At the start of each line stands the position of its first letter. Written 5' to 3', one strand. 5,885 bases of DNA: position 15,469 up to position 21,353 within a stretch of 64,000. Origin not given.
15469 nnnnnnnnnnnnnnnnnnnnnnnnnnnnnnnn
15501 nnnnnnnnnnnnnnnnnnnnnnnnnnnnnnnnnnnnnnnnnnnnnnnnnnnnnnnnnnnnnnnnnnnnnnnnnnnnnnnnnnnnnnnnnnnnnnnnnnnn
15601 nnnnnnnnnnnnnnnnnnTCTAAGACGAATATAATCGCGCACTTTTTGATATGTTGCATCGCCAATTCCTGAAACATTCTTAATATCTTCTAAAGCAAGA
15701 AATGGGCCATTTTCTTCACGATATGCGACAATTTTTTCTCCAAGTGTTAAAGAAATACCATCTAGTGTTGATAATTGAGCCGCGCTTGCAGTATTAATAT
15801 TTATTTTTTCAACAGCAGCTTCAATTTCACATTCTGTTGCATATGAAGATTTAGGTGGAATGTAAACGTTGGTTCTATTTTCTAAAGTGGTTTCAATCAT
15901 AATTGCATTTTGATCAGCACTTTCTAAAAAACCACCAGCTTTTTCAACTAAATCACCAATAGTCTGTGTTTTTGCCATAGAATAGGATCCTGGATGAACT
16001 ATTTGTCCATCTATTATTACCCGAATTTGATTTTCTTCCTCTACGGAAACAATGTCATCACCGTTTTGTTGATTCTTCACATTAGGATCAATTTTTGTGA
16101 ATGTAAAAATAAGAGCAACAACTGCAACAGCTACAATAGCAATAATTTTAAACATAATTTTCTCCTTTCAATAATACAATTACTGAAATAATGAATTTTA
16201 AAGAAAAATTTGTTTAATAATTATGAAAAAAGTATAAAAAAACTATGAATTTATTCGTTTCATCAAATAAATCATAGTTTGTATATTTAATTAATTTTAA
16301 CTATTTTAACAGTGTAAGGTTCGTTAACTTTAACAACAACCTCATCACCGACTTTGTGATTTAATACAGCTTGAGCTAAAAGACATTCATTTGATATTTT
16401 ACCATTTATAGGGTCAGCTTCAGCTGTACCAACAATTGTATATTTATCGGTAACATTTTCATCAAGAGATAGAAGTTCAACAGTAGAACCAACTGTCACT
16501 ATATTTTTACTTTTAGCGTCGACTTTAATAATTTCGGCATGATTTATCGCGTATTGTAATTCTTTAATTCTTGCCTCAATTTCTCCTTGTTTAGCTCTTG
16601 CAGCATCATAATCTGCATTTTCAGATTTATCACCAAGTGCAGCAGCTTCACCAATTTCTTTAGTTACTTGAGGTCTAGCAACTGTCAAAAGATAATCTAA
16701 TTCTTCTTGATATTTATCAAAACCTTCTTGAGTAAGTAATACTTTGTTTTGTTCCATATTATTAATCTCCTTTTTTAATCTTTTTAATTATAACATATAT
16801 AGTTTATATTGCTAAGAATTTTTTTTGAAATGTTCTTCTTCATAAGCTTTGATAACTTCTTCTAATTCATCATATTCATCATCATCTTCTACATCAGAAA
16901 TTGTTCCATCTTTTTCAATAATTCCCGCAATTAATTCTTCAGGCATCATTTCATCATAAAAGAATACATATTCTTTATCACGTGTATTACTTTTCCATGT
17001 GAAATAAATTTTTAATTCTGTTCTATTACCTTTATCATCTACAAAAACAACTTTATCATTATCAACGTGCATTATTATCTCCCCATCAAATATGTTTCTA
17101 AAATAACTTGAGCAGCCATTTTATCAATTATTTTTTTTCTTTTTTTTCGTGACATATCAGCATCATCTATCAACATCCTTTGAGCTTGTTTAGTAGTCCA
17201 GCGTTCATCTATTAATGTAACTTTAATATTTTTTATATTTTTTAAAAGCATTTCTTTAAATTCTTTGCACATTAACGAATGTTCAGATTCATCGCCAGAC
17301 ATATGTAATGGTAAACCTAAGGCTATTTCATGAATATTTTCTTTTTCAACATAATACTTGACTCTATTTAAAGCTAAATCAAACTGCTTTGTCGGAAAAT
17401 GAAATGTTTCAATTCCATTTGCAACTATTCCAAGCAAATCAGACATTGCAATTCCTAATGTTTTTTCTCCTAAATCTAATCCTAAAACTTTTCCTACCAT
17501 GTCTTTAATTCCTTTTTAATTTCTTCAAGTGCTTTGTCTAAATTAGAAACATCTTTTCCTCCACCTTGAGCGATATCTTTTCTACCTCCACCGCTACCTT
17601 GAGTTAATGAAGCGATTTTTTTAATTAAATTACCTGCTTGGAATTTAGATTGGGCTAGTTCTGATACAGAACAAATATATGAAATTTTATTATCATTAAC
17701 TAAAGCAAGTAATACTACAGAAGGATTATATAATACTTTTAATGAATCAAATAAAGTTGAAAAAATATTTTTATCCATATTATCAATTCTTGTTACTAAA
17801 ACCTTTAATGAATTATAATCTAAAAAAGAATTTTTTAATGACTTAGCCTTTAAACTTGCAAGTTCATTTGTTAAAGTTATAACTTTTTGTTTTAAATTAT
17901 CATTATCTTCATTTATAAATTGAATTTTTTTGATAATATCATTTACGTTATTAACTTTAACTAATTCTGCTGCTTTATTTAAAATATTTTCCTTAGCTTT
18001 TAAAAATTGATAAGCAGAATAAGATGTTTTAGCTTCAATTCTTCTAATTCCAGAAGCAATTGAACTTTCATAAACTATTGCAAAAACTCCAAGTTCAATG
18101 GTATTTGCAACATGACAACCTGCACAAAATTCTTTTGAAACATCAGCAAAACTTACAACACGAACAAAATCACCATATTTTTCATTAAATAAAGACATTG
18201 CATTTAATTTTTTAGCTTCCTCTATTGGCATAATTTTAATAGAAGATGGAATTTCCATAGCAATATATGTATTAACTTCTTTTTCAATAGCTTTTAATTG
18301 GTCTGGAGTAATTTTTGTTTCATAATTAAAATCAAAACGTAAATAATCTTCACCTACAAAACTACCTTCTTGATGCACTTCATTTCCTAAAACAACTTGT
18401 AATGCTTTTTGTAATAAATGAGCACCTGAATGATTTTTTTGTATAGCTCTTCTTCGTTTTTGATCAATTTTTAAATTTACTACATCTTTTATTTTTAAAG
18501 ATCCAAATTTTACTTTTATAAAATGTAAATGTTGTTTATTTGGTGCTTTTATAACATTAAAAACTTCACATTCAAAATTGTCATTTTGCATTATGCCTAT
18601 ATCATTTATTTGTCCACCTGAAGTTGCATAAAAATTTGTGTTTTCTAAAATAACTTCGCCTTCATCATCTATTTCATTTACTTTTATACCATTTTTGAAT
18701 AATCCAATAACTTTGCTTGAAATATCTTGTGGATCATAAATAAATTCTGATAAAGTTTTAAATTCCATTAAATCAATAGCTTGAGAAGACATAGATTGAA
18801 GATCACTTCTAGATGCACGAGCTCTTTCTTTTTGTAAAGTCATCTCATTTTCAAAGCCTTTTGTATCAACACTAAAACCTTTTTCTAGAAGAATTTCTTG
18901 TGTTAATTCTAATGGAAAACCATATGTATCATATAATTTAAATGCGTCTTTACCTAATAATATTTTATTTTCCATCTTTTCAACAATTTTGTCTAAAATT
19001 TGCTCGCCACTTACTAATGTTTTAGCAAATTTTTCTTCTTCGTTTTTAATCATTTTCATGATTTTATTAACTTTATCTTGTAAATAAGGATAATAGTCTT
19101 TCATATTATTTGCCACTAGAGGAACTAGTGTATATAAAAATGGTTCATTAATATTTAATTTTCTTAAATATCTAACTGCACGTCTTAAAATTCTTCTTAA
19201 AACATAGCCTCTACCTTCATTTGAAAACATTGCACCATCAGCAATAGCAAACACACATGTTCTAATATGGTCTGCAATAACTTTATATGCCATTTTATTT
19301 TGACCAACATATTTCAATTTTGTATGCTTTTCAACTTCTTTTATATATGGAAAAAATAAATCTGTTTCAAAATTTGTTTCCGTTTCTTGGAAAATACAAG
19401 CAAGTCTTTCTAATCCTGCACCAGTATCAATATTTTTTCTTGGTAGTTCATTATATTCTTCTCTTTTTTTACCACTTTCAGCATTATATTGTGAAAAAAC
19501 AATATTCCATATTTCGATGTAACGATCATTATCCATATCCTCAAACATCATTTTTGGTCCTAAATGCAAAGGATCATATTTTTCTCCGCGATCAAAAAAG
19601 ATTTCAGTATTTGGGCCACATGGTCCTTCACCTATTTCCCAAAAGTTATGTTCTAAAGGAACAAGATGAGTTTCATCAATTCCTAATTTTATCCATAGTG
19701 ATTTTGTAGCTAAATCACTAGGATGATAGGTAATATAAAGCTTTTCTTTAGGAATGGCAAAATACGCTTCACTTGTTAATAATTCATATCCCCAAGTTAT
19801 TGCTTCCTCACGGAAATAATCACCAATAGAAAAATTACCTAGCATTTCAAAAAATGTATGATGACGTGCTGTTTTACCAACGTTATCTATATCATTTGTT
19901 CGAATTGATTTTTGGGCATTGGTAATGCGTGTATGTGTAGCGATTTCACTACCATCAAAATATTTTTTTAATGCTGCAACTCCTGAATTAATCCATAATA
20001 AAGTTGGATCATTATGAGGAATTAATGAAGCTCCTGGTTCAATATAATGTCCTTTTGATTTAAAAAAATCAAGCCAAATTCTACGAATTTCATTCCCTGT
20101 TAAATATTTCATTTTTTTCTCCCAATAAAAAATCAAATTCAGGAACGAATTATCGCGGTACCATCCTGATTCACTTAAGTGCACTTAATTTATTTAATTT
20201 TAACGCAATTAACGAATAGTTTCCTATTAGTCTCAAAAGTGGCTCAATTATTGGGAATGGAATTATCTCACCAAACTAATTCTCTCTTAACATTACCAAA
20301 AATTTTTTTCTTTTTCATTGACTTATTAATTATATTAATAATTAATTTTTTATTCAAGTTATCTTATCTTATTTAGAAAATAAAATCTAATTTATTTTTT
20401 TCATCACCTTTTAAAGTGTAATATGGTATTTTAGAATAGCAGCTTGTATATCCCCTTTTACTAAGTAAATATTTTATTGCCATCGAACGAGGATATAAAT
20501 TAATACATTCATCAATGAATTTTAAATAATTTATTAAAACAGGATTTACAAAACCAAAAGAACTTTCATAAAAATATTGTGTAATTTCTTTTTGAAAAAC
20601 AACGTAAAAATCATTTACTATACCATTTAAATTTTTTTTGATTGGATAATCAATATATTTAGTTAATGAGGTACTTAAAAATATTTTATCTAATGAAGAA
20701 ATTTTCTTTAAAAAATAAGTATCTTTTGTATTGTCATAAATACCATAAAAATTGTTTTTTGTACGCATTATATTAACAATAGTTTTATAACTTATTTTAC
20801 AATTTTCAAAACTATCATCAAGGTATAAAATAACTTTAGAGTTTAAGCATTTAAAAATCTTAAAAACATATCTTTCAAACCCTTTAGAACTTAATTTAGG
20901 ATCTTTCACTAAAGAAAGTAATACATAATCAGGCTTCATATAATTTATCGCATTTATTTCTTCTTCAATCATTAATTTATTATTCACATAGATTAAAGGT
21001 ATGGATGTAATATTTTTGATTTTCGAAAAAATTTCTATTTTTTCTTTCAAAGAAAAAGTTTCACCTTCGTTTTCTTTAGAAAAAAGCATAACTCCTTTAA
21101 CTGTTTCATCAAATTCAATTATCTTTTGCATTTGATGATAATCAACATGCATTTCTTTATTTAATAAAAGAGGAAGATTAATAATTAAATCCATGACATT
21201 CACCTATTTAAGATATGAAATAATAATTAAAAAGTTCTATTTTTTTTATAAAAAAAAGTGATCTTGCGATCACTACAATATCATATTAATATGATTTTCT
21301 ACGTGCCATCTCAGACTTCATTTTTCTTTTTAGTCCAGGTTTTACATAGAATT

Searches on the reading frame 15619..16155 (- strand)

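Call 26: search_protein_families(library=pfam, proteins=[window:15619-16155:-], max_evalue=0.001)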
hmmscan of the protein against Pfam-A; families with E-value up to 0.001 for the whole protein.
window:15619-16155:- (179 aa): 5 families
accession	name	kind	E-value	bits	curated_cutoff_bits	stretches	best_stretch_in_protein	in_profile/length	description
PF12836.13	HHH_3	-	3e-22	78.9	27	1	116-177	4-65/65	Helix-hairpin-helix motif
PF03934.19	T2SSK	-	4e-07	30.7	24.2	1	118-167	1-50/63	Type II secretion system (T2SS), protein K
PF10531.15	SLBB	-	8.6e-06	25.9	27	1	46-89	2-45/55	SLBB domain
PF22461.2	SLBB_2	-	4.1e-05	24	27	1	45-106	2-50/79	SLBB domain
PF00633.29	HHH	-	0.00015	21.8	24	0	118-145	3-30/30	Helix-hairpin-helix motif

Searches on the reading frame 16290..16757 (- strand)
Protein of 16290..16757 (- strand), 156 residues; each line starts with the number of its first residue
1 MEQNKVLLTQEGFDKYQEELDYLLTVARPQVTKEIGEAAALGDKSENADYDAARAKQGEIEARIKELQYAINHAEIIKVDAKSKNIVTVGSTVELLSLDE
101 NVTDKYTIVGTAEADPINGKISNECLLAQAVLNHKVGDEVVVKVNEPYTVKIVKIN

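Call 26: search_protein_families(library=pfam, proteins=[window:16290-16757:-], max_evalue=0.001)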
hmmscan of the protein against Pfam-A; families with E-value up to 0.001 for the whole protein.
window:16290-16757:- (156 aa): 2 families
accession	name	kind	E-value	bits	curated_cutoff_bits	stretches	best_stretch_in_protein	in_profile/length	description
PF03449.20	GreA_GreB_N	-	2e-27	95.6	24.5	1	7-76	2-71/71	Transcription elongation factor, N-terminal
PF01272.25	GreA_GreB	-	1.6e-19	70.1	26.9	1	83-156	2-76/77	Transcription elongation factor, GreA/GreB, C-term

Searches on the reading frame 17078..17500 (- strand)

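Call 26: search_protein_families(library=pfam, proteins=[window:17078-17500:-], max_evalue=0.001)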
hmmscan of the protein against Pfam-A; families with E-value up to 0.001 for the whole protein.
window:17078-17500:- (141 aa): 1 family
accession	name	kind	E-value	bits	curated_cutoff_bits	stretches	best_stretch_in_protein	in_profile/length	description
PF03652.20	RuvX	-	2.1e-37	128.9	29.2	1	4-138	2-132/134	Holliday junction resolvase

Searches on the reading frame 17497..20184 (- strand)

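Call 26: search_protein_families(library=pfam, proteins=[window:17497-20184:-], max_evalue=0.001)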
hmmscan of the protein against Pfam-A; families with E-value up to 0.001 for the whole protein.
window:17497-20184:- (896 aa): 3 families
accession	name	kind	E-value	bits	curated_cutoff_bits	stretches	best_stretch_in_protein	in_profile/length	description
PF01411.24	tRNA-synt_2c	-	6.2e-187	622.9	30.3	1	32-577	1-552/552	tRNA synthetases class II (A)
PF02272.25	DHHA1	-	1.5e-15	58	25.9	1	794-894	3-101/102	DHHA1 domain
PF07973.19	tRNA_SAD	-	9.1e-13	48.4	24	1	674-717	1-44/44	Threonyl and Alanyl tRNA synthetase second additional domain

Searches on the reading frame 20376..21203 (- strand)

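Call 26: search_protein_families(library=pfam, proteins=[window:20376-21203:-], max_evalue=0.001)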
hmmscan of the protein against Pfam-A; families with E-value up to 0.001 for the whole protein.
window:20376-21203:- (276 aa): 1 family
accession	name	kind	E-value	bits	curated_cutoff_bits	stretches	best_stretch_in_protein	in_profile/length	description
PF00701.28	DHDPS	-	9.6e-05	21.7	22.1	0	15-170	14-175/289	Dihydrodipicolinate synthetase family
